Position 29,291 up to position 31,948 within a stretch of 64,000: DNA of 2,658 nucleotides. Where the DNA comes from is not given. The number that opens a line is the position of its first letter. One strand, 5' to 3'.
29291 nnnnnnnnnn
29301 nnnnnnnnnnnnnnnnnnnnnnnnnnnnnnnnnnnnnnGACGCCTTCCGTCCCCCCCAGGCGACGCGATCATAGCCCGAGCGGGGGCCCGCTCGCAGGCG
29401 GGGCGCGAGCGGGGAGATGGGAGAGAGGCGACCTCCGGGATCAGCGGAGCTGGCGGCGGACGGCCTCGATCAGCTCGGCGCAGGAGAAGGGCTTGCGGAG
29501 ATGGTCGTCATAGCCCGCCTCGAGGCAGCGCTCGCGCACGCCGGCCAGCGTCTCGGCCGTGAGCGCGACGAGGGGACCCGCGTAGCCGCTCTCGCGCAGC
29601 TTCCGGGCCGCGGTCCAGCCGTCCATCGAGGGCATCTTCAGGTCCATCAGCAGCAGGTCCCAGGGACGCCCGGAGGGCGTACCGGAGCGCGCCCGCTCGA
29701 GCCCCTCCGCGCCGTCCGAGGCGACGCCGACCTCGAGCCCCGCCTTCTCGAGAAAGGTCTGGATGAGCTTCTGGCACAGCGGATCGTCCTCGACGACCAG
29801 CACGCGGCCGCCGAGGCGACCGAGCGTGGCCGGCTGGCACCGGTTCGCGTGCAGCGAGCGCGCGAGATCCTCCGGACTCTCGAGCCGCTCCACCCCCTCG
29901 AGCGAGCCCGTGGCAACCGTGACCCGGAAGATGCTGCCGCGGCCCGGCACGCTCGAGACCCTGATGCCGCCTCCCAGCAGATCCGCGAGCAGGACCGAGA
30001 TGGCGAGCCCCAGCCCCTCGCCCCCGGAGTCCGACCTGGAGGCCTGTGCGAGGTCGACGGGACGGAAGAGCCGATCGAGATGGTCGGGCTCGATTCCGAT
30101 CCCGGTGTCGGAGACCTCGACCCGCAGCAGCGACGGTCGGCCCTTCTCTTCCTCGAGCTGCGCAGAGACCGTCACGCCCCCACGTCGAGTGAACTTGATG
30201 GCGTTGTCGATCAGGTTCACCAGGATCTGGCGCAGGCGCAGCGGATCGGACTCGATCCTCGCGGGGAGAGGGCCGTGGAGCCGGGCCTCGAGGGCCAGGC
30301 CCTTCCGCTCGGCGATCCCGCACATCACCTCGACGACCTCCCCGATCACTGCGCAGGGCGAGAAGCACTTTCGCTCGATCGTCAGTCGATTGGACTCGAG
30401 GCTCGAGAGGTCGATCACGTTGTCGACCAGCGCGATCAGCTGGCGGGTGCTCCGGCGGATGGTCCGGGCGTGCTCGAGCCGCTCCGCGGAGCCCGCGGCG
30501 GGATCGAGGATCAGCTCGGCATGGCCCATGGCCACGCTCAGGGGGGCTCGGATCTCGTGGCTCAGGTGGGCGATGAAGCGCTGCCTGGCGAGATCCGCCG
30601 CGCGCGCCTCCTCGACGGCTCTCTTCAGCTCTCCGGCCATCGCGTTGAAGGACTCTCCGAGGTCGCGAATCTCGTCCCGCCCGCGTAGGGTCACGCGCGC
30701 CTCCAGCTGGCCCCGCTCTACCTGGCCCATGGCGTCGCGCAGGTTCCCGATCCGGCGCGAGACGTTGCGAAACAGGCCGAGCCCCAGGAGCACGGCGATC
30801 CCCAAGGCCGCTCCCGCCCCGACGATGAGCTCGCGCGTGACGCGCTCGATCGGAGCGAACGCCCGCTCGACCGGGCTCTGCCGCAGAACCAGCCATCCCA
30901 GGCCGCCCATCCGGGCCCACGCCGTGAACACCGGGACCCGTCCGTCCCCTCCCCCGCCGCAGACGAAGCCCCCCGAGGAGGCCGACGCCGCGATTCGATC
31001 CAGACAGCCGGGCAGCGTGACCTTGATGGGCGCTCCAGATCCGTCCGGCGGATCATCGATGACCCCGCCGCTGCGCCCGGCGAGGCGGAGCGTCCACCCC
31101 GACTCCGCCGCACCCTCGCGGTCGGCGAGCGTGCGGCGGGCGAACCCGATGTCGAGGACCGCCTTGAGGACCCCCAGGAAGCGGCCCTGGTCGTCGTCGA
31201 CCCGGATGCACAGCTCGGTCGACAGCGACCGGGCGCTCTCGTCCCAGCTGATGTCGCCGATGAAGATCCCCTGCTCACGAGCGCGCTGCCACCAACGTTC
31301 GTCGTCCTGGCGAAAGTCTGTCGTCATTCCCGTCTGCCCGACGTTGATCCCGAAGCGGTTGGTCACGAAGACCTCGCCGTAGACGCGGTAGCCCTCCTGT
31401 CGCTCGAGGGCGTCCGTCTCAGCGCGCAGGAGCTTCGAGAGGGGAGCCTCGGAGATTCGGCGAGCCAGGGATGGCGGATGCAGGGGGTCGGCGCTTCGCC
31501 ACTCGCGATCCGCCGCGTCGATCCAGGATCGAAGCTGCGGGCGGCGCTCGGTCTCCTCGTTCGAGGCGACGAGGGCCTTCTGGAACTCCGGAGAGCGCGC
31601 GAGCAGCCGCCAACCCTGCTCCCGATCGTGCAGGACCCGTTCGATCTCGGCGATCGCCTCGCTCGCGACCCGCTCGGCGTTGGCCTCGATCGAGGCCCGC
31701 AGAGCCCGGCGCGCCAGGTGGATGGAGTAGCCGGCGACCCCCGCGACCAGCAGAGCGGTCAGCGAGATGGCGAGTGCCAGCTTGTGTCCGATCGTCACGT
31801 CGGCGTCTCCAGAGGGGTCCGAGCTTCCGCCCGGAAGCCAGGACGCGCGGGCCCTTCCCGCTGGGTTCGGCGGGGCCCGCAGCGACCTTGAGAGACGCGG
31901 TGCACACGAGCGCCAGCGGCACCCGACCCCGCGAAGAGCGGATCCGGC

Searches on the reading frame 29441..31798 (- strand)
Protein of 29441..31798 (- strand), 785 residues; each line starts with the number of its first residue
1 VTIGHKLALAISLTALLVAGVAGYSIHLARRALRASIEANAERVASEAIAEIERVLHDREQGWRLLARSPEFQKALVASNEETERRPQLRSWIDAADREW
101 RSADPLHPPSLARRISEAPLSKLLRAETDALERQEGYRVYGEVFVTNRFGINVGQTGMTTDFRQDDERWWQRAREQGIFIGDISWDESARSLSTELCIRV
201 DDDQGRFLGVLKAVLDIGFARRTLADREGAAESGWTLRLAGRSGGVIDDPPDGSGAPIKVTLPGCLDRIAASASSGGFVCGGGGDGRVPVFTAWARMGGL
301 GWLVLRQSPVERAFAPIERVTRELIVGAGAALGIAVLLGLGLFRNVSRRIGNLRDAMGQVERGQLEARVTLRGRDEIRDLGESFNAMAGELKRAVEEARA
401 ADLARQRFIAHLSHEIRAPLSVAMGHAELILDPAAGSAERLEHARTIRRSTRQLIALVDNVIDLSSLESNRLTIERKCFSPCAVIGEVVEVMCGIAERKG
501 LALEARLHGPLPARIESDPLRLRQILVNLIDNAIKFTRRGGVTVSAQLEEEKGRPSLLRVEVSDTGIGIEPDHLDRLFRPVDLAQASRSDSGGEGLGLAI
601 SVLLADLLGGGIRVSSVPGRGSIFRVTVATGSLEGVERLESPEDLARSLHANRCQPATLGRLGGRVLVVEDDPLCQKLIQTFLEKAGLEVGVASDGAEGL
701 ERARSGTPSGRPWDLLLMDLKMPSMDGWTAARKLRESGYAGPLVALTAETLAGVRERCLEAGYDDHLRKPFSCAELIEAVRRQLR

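Call 5: search_protein_families(library=pfam, proteins=[window:29441-31798:-], max_evalue=0.01)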
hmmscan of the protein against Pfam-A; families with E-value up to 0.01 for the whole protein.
window:29441-31798:- (785 aa): 4 families
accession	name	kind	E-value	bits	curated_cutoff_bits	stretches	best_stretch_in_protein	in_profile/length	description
PF00072.30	Response_reg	-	8e-25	87.6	30.2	1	666-781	1-111/111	Response regulator receiver domain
PF02518.31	HATPase_c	-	1e-24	87.5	26.4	1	518-628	2-107/111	Histidine kinase-, DNA gyrase B-, and HSP90-like ATPase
PF00512.31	HisKA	-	4.6e-15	55.9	26.9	1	404-469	1-65/66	His Kinase A (phospho-acceptor) domain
PF00672.30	HAMP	-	1.2e-13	51.6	25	1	343-392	3-52/53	HAMP domain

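Call 7: search_protein_families(library=ncbifam, proteins=[window:29441-31798:-], max_evalue=0.001)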
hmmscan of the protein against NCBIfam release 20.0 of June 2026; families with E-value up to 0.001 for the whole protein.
window:29441-31798:- (785 aa): 142 families (the best 25 are shown)
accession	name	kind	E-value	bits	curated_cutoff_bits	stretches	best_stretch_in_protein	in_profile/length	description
TIGR02956.1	TMAO_torS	equivalog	5.4e-77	259.8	676.5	1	392-784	451-820/967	TMAO reductase system sensor histidine kinase/response regulator TorS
NF008318.0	PRK11107.1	equivalog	1.1e-76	258.7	890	3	390-629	278-517/920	two-component sensor histidine kinase BarA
NF011874.0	PRK15347.1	equivalog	3.3e-64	217.4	852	2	388-651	381-629/921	two component system sensor kinase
NF008302.0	PRK11091.1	equivalog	4.1e-64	217.1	838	1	390-781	268-640/779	aerobic respiration two-component sensor histidine kinase ArcB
NF041947.1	LuxQ_Vibrio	equivalog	6e-64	216.3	1200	1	392-780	459-835/843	quorum-sensing autoinducer 2 sensor kinase/phosphatase LuxQ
NF008099.0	PRK10841.1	equivalog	4.3e-61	206.8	920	2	390-628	455-688/949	two-component system sensor histidine kinase RcsC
NF038297.2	hybrid_HK_HrmK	equivalog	1.9e-57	195.3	725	1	390-780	220-604/607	hybrid histidine kinase/response regulator HrmK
NF045901.1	HisKinLetSLeg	equivalog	1e-51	175.9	1650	2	400-636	286-524/906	two-component system sensor histidine kinase LetS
NF008543.0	PRK11466.1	equivalog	3.8e-51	173.9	982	1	384-776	423-790/914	TMAO reductase system sensor histidine kinase/response regulator TorS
NF046044.1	PnpS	equivalog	1.9e-43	149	400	1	396-628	161-389/390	two-component system histidine kinase PnpS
NF007420.1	PRK09959.1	equivalog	1.2e-41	142.3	1995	1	375-773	686-1063/1197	acid-sensing system histidine kinase EvgS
NF041832.1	near_NosP_CTERM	subfamily_domain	1.3e-41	142.9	400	1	400-778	2-364/370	NahK/ErcS family hybrid sensor histidine kinase/response regulator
NF033092.0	HK_WalK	equivalog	1.8e-41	142.5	725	2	396-628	363-592/594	cell wall metabolism sensor histidine kinase WalK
NF040691.1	MtrAB_MtrB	equivalog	1.8e-40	139.4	450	1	316-629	182-491/507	MtrAB system histidine kinase MtrB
NF041210.1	his_kin_PieS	equivalog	4e-38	131.6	850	1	331-628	176-468/474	two component system sensor histidine kinase PieS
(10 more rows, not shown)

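Call 8: find_encoding_contigs(protein=window:29441-31798:-, flank=10000, max_places=6)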
Protein window:29441-31798:- (785 aa): no gene with exactly this product is on record in the collection.
